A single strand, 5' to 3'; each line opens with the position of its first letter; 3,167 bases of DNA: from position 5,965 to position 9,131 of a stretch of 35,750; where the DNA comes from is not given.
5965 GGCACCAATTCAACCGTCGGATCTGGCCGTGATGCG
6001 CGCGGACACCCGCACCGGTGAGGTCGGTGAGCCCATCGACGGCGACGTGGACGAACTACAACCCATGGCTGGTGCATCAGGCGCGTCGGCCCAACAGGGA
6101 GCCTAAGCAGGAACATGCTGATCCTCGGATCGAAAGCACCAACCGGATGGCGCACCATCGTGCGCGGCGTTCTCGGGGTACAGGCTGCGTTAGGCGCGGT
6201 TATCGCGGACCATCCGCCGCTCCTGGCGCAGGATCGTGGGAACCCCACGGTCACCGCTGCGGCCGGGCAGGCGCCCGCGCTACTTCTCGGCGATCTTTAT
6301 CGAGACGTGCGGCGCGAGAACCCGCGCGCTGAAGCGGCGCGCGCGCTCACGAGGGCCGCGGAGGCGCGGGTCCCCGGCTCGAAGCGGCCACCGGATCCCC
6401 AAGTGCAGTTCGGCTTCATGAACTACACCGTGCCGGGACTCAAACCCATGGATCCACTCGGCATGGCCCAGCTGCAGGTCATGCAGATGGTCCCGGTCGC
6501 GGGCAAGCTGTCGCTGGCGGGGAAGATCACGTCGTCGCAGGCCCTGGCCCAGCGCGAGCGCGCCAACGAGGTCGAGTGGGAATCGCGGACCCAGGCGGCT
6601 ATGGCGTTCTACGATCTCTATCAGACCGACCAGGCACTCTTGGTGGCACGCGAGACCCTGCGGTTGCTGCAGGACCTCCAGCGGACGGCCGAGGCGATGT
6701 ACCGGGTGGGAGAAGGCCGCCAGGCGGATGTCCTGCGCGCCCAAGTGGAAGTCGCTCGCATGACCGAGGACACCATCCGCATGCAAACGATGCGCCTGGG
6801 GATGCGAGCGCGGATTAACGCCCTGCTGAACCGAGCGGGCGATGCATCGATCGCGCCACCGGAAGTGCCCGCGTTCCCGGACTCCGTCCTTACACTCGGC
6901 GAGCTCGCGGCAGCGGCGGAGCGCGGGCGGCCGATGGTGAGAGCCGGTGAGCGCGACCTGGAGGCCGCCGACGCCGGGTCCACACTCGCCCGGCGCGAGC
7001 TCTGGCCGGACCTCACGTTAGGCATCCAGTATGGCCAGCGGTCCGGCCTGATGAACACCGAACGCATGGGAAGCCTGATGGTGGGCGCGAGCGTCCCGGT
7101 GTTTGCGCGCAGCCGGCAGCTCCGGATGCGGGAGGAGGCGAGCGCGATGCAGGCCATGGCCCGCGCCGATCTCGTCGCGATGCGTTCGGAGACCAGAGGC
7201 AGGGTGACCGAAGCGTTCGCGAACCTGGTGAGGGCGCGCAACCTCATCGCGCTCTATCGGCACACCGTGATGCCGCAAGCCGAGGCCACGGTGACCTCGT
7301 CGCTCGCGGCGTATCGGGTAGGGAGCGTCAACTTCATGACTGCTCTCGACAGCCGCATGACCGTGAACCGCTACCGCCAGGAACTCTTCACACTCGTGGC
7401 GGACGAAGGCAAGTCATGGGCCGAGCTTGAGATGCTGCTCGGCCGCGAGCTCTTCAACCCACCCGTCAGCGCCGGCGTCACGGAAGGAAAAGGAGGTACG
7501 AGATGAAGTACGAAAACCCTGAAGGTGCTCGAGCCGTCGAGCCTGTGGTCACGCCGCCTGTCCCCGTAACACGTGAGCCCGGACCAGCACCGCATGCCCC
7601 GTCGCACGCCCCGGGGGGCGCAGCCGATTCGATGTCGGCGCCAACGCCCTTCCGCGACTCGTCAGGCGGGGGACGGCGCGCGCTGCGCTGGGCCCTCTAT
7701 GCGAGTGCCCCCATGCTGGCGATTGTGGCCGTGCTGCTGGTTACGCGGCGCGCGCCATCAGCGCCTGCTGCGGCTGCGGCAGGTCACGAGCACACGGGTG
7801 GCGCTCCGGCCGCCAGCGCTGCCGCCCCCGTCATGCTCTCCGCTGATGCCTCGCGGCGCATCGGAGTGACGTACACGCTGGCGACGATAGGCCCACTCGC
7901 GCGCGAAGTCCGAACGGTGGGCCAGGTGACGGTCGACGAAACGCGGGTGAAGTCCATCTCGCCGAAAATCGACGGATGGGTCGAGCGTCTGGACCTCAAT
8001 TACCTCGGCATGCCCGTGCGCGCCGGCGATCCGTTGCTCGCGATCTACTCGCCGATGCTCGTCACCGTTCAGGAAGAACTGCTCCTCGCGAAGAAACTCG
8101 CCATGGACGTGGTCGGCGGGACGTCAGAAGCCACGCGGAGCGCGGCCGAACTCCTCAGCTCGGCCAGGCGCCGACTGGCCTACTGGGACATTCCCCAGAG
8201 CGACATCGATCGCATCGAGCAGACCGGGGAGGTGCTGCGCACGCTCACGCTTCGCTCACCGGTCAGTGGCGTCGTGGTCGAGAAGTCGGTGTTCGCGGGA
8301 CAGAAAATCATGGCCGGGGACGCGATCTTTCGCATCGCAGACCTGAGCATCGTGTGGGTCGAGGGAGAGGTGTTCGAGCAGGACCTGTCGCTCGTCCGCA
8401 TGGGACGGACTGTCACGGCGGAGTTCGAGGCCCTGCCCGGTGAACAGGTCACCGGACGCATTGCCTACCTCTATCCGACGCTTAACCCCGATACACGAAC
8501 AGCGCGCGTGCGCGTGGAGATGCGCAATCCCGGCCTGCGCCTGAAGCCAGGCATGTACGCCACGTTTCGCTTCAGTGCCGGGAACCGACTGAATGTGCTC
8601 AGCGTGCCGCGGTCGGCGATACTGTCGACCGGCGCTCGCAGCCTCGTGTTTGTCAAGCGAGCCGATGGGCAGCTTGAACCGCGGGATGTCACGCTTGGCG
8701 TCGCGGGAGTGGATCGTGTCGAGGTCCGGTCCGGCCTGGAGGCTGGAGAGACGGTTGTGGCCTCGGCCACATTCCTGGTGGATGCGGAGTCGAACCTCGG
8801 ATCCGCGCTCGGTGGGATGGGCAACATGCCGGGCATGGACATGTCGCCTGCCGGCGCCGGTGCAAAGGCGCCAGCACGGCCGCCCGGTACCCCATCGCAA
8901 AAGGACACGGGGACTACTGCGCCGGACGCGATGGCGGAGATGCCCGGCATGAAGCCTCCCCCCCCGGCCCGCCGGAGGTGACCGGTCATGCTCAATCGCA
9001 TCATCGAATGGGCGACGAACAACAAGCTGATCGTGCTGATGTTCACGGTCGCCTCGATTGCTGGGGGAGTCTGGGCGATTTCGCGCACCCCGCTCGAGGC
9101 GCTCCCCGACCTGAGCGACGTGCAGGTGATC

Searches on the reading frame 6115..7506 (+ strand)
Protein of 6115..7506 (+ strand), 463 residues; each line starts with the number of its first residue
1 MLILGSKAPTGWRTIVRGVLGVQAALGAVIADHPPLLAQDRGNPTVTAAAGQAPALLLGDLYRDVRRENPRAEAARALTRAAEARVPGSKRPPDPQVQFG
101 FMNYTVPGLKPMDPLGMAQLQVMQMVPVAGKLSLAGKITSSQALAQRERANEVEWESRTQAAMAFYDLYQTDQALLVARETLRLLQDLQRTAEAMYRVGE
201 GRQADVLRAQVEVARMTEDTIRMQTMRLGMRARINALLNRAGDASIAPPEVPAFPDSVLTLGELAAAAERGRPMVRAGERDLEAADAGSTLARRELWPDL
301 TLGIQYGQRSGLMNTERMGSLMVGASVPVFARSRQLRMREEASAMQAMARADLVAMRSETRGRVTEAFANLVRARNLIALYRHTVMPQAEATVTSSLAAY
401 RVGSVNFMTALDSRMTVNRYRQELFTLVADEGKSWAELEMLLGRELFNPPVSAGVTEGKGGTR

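Call 7: search_protein_families(library=pfam, proteins=[window:6115-7506:+], max_evalue=0.01)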
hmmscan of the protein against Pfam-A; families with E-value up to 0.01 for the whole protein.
window:6115-7506:+ (463 aa): 1 family
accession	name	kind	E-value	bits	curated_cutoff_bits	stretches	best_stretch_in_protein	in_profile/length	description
PF02321.23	OEP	-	8.4e-33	114.2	22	2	263-443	3-187/187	Outer membrane efflux protein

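Call 31: find_homologous_proteins(query=window:6115-7506:+, max_evalue=1e-30)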
Query window:6115-7506:+ (463 aa): 2988 proteins with E <= 1e-30 among 8000 candidates; the best 120 are listed.
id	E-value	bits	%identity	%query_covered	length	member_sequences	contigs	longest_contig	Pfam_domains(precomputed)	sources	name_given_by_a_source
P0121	6.7e-291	982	100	100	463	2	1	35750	PF02321.24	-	-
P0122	6.0e-243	824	84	99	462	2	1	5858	PF02321.24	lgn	-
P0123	2.2e-212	724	75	99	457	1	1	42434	PF02321.24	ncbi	-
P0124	2.2e-198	678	73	98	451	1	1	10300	PF02321.24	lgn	-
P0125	2.6e-193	661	76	88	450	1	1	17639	PF02321.24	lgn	-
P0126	2.7e-193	661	77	88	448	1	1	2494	PF02321.24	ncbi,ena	-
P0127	4.4e-193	660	75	90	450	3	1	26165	PF02321.24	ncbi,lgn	-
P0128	1.4e-192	659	75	89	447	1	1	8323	PF02321.24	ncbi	ncbi:MAG: TolC family protein [Gemmatimonadota bacterium]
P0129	1.7e-192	658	72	97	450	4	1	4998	PF02321.24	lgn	-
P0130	2.1e-192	658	75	90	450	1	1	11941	PF02321.24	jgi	jgi:outer membrane protein TolC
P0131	4.2e-191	654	76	88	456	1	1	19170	PF02321.24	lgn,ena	-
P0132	2.7e-190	651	77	86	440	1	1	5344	PF02321.24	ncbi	ncbi:MAG: TolC family protein [Gemmatimonadaceae bacterium]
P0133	1.9e-189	648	76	87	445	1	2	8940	PF02321.24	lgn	-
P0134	1.3e-188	645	74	87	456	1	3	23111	PF02321.24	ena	-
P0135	4.9e-188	644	74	87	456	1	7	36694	PF02321.24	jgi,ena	-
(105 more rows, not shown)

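Call 32: find_encoding_contigs(protein=P0122, flank=10000, max_places=4)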
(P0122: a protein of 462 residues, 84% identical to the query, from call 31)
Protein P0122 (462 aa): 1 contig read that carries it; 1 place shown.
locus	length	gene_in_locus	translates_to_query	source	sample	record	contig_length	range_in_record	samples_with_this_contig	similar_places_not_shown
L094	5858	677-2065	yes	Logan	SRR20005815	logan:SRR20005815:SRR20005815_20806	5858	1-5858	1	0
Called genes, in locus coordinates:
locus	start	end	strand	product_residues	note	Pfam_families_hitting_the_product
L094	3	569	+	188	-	?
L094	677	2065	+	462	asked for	PF02321:OEP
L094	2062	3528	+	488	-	PF25919:BSH_CusB, PF25973:BSH_CzcB, PF25869:3HB_CusB (weak), PF25954:Beta-barrel_RND_2, PF25967:RND-MFP_C (weak), PF25975:CzcB_C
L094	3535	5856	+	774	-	?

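Call 33: find_encoding_contigs(protein=P0123, flank=10000, max_places=4)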
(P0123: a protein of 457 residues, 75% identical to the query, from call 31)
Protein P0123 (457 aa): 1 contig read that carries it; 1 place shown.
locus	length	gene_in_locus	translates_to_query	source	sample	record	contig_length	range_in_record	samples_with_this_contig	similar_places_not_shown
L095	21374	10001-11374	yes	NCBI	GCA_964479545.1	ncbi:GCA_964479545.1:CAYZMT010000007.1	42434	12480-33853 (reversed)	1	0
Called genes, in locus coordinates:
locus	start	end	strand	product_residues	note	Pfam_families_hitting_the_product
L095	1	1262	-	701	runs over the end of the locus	PF03065:Glyco_hydro_57, PF12055:DUF3536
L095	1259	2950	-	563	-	PF03065:Glyco_hydro_57, PF09210:BE_C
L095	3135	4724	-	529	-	PF08323:Glyco_transf_5, PF13439:Glyco_transf_4 (faint), PF00534:Glycos_transf_1, PF13692:Glyco_trans_1_4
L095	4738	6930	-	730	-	PF11897:DUF3417, PF00343:Phosphorylase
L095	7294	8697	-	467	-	PF00282:Pyridoxal_deC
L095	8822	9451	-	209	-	-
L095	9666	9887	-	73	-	-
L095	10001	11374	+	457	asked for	PF02321:OEP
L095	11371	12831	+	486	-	PF25919:BSH_CusB, PF25973:BSH_CzcB, PF25869:3HB_CusB (weak), PF25954:Beta-barrel_RND_2, PF25975:CzcB_C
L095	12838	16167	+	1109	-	PF00873:ACR_tran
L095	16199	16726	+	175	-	PF04214:DUF411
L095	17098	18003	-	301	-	PF03065:Glyco_hydro_57, PF00403:HMA (weak)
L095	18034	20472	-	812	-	PF11897:DUF3417, PF00343:Phosphorylase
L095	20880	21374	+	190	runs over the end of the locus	-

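Call 34: find_encoding_contigs(protein=P0124, flank=10000, max_places=4)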
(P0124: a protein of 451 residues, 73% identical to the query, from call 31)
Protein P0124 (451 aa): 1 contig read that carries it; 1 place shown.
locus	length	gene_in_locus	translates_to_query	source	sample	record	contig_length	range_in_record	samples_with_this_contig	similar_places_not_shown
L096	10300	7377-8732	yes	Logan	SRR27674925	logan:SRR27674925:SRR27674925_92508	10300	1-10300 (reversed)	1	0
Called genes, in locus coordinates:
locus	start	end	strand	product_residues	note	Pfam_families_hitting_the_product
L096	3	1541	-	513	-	?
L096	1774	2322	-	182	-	-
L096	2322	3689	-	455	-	-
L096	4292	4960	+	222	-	PF22570:LiaF-TM (faint)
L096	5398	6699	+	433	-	PF10670:DUF4198, PF12680:SnoaL_2 (faint), PF13474:SnoaL_3, PF14534:DUF4440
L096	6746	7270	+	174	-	-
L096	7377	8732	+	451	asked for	PF02321:OEP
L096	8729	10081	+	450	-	PF25919:BSH_CusB, PF25973:BSH_CzcB, PF25869:3HB_CusB, PF25954:Beta-barrel_RND_2, PF25975:CzcB_C, PF25989:YknX_C (weak)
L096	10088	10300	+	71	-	?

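Call 68: find_encoding_contigs(protein=P0131, flank=10000, max_places=3)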
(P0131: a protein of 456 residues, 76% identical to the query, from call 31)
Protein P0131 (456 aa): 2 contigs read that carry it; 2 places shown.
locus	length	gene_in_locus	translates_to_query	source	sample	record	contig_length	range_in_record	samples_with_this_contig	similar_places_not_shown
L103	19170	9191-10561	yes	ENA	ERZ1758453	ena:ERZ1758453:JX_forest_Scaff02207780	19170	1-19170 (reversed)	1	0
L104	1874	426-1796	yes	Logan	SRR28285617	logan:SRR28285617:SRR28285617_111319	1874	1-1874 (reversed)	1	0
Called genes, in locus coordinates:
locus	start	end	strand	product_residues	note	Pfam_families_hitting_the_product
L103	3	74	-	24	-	?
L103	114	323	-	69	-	-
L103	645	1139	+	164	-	PF03965:Penicillinase_R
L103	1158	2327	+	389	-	PF05569:Peptidase_M56 (weak), PF01435:Peptidase_M48 (weak)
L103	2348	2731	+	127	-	-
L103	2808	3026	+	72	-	-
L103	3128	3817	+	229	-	PF00081:Sod_Fe_N, PF02777:Sod_Fe_C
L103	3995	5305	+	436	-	PF10670:DUF4198, PF12680:SnoaL_2 (weak), PF13474:SnoaL_3 (weak), PF14534:DUF4440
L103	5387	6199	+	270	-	PF10670:DUF4198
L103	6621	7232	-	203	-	PF13628:DUF4142, PF03713:DUF305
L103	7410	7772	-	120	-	PF03860:Csp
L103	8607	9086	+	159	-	-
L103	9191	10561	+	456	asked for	PF02321:OEP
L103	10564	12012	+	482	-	PF25917:BSH_RND (faint), PF25919:BSH_CusB, PF25973:BSH_CzcB, PF25869:3HB_CusB, PF25954:Beta-barrel_RND_2, PF25975:CzcB_C, PF25989:YknX_C (weak)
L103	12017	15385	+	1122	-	PF00873:ACR_tran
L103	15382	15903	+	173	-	PF04214:DUF411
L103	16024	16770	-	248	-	PF04945:YHS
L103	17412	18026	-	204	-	PF13358:DDE_3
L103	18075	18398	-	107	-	PF13384:HTH_23 (weak), PF13551:HTH_29, PF13565:HTH_32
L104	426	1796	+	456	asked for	PF02321:OEP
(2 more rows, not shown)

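Call 69: find_encoding_contigs(protein=P0125, flank=10000, max_places=3)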
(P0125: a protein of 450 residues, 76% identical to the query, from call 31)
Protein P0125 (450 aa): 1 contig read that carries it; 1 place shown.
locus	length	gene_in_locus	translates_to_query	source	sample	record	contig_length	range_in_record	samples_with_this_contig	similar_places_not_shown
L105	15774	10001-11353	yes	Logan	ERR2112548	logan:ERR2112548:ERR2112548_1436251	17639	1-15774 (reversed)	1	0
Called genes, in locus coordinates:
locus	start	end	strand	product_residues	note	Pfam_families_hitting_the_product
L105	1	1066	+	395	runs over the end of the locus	PF25046:DUF7790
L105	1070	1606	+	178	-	PF13618:Gluconate_2-dh3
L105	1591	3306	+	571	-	PF00732:GMC_oxred_N, PF05199:GMC_oxred_C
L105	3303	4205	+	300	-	PF01261:AP_endonuc_2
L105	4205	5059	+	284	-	PF01261:AP_endonuc_2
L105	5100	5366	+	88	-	-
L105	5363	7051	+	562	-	PF00732:GMC_oxred_N, PF00890:FAD_binding_2 (faint), PF05199:GMC_oxred_C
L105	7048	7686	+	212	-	PF13618:Gluconate_2-dh3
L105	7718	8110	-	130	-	PF12900:Pyridox_ox_2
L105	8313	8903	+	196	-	PF00571:CBS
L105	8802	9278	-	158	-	-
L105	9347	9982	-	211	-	-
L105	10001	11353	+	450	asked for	PF02321:OEP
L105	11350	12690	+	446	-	PF25919:BSH_CusB, PF25973:BSH_CzcB, PF25869:3HB_CusB (weak), PF25954:Beta-barrel_RND_2, PF25967:RND-MFP_C (weak), PF25975:CzcB_C, PF25989:YknX_C (weak)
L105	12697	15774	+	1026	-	?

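Call 80: find_encoding_contigs(protein=P0127, flank=10000, max_places=3)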
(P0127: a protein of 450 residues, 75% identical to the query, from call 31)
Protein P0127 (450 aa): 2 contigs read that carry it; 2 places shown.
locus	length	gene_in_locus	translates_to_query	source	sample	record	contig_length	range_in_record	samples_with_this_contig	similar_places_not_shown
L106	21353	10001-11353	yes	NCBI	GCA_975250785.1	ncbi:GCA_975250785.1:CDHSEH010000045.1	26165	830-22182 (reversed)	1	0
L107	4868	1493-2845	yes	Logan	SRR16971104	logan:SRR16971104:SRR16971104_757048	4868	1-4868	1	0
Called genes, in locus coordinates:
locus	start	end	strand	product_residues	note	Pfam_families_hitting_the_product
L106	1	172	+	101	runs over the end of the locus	-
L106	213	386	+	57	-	-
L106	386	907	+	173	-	-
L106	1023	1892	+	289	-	-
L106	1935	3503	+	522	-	-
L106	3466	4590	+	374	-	PF00033:Cytochrome_B, PF13631:Cytochrom_B_N_2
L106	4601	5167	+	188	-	-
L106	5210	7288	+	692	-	PF00122:E1-E2_ATPase, PF00702:Hydrolase, PF12710:HAD, PF08282:Hydrolase_3 (faint)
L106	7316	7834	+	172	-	PF13474:SnoaL_3 (weak), PF14534:DUF4440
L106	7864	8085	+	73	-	-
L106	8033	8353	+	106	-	PF03713:DUF305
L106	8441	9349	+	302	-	PF10670:DUF4198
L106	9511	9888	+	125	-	-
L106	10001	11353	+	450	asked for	PF02321:OEP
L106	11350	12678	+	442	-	PF25919:BSH_CusB, PF25973:BSH_CzcB, PF25869:3HB_CusB (weak), PF25954:Beta-barrel_RND_2, PF25975:CzcB_C, PF25989:YknX_C (weak)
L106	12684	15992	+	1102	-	PF00873:ACR_tran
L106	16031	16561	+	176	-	PF04214:DUF411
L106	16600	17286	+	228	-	PF00072:Response_reg, PF00486:Trans_reg_C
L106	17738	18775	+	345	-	PF00672:HAMP (weak), PF00512:HisKA, PF02518:HATPase_c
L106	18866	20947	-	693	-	PF00930:DPPIV_N (faint), PF07676:PD40 (faint), PF26549:Tricorn_N (weak), PF00326:Peptidase_S9, PF07859:Abhydrolase_3 (faint)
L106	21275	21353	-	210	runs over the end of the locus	PF13618:Gluconate_2-dh3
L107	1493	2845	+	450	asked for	PF02321:OEP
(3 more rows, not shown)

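Call 81: find_encoding_contigs(protein=P0133, flank=10000, max_places=3)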
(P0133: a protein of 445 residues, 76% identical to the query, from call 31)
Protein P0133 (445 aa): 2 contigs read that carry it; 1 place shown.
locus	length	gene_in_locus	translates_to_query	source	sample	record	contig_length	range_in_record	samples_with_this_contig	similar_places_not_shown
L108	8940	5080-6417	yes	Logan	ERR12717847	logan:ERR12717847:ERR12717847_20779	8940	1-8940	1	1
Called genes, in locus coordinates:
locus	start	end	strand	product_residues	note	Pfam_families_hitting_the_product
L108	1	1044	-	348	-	?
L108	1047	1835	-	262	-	PF13489:Methyltransf_23, PF01135:PCMT (weak), PF01209:Ubie_methyltran, PF13847:Methyltransf_31, PF08241:Methyltransf_11, PF08242:Methyltransf_12, PF13649:Methyltransf_25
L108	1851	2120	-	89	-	PF13490:zf-HC2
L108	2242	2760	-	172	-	PF04542:Sigma70_r2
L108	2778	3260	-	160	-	PF12973:Cupin_7 (weak)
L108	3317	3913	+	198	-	PF04143:Sulf_transp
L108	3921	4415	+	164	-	PF20398:DUF6691, PF04143:Sulf_transp (weak)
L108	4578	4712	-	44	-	-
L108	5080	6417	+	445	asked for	PF02321:OEP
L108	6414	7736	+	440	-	PF25919:BSH_CusB, PF25973:BSH_CzcB, PF25869:3HB_CusB (weak), PF25954:Beta-barrel_RND_2, PF25975:CzcB_C, PF25989:YknX_C (weak)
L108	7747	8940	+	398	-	?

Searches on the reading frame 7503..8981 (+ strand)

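Call 7: search_protein_families(library=pfam, proteins=[window:7503-8981:+], max_evalue=0.01)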
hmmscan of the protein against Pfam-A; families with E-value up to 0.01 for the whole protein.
window:7503-8981:+ (492 aa): 3 families
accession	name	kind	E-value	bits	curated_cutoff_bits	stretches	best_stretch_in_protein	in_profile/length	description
PF16576.10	HlyD_D23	-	5.1e-77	258.4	30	1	132-353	2-214/214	Barrel-sandwich domain of CusB or HlyD membrane-fusion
PF13437.12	HlyD_3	-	7.3e-22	78.6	22.2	1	249-350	1-106/106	HlyD family secretion protein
PF13533.13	Biotin_lipoyl_2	-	0.00036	20.7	29.8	0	249-278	2-31/32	Biotin-lipoyl like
